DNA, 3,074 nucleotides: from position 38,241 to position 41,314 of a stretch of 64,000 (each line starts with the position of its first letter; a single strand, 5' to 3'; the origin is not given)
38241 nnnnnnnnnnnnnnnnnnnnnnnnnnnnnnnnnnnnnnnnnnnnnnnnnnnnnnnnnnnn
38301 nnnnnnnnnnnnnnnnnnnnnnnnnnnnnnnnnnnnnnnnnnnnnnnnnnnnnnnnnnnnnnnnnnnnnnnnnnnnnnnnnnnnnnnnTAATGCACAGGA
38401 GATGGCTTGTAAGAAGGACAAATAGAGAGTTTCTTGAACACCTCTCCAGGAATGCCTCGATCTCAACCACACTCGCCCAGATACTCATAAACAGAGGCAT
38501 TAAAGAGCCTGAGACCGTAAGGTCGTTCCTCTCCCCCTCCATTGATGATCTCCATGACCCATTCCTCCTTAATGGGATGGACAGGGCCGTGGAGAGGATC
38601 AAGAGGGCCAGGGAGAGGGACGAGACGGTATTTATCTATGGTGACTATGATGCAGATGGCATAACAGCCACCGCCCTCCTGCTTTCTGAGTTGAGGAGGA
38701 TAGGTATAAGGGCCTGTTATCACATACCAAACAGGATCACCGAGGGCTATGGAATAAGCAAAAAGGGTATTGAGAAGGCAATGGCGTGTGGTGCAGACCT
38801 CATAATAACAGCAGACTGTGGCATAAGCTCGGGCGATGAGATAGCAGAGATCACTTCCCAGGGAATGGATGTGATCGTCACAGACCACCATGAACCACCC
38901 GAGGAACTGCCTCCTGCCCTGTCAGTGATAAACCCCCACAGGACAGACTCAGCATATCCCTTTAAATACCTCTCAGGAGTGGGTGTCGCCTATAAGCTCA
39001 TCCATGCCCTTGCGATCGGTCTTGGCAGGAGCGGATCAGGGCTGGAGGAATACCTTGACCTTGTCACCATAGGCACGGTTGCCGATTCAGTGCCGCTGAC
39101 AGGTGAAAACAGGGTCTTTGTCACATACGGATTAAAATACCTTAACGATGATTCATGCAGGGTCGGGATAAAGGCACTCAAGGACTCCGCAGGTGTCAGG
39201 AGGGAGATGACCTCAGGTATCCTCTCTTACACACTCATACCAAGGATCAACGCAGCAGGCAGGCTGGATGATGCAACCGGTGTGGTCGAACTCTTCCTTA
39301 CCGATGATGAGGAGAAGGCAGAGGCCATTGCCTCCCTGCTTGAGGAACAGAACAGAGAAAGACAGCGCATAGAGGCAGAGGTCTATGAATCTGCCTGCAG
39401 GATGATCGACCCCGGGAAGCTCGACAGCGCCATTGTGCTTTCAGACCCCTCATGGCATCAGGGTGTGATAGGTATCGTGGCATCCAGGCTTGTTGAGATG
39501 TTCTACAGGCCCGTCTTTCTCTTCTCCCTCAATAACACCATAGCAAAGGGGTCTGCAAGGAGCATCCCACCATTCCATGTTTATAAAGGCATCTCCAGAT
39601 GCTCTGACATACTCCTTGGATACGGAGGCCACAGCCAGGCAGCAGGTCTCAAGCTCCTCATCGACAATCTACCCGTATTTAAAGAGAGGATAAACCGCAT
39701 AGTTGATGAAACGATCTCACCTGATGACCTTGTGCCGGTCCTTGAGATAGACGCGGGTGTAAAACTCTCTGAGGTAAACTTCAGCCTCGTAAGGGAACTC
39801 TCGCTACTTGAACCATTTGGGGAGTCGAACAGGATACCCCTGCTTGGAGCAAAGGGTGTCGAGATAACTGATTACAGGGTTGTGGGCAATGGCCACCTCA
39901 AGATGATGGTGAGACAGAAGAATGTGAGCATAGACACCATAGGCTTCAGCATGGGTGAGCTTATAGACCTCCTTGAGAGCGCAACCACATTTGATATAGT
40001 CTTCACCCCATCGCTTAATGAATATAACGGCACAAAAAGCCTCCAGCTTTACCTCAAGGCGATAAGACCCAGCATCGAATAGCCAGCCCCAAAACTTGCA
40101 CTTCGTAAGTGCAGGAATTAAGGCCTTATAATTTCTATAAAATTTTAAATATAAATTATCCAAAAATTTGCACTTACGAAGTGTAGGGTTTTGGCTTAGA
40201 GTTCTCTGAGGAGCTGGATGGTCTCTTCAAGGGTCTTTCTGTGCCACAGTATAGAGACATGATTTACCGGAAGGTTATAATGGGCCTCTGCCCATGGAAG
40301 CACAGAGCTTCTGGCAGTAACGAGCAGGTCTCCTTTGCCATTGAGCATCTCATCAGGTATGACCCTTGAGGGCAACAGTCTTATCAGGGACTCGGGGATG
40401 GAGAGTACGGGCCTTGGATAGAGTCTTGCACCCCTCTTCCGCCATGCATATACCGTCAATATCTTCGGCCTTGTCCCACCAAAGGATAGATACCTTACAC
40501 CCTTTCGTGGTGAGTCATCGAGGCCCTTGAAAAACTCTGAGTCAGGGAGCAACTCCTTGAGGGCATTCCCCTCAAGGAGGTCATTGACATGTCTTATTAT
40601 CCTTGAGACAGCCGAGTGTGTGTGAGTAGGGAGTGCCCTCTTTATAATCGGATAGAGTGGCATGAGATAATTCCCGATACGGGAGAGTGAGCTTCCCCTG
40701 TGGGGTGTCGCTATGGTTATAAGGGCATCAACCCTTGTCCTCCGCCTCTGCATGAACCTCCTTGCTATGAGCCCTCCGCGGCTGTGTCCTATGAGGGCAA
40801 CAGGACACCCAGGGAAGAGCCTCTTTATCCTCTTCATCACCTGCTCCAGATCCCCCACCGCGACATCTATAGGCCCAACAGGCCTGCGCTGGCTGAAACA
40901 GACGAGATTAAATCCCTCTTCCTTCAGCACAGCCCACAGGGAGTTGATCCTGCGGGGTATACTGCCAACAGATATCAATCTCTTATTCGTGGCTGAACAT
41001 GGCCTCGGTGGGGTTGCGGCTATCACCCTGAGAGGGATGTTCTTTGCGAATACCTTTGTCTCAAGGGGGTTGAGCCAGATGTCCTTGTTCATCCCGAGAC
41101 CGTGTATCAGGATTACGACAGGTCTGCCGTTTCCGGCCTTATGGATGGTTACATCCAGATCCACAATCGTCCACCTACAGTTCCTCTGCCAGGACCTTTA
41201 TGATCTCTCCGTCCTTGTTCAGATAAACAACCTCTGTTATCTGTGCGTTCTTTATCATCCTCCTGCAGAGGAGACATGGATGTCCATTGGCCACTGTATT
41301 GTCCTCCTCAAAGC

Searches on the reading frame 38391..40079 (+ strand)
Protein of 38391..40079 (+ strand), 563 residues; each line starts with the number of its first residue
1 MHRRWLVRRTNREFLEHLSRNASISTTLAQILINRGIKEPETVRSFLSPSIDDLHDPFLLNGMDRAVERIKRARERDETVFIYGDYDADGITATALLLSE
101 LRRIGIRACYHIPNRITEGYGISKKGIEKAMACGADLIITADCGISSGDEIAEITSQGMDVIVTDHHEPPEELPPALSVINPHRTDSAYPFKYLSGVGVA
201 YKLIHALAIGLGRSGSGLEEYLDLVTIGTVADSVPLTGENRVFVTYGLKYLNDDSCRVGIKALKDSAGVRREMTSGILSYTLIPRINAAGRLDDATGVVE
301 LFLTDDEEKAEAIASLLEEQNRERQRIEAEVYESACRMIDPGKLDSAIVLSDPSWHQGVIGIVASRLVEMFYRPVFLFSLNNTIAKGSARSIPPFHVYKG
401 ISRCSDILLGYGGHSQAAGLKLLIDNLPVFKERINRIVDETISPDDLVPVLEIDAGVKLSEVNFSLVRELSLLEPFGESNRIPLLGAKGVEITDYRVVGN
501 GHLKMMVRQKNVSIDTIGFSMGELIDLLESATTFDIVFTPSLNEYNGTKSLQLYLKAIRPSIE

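Call 42: search_protein_families(library=pfam, proteins=[window:38391-40079:+], max_evalue=0.00001)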
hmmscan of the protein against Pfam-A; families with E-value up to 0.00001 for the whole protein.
window:38391-40079:+ (563 aa): 3 families
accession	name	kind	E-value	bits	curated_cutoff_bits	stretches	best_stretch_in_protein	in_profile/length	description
PF17768.7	RecJ_OB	-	5.9e-29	100.7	27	1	453-556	1-106/107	RecJ OB domain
PF01368.27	DHH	-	1.4e-26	93.6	28.1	1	80-229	2-125/125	DHH family, N-terminal domain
PF02272.25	DHHA1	-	5.9e-13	49.6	25.9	1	347-438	4-100/102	DHHA1 domain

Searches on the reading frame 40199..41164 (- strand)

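Call 42: search_protein_families(library=pfam, proteins=[window:40199-41164:-], max_evalue=0.00001)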
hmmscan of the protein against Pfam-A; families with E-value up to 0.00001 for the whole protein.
window:40199-41164:- (322 aa): 5 families
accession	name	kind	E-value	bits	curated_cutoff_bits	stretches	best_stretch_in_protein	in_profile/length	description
PF00561.26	Abhydrolase_1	-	7.9e-11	42.5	25.8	1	15-160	1-109/245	alpha/beta hydrolase fold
PF12146.15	Hydrolase_4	-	4.5e-10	39.7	27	1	96-181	52-137/239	Serine aminopeptidase, S33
PF02089.21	Palm_thioest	-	3.2e-08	34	26.8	1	106-159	58-114/254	Palmitoyl protein thioesterase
PF07819.20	PGAP1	-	1.2e-07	32.2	24.3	1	109-186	75-159/233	PGAP1-like alpha/beta domain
PF12697.13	Abhydrolase_6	-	3.3e-07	31.6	26.3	1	17-244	1-165/217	Alpha/beta hydrolase family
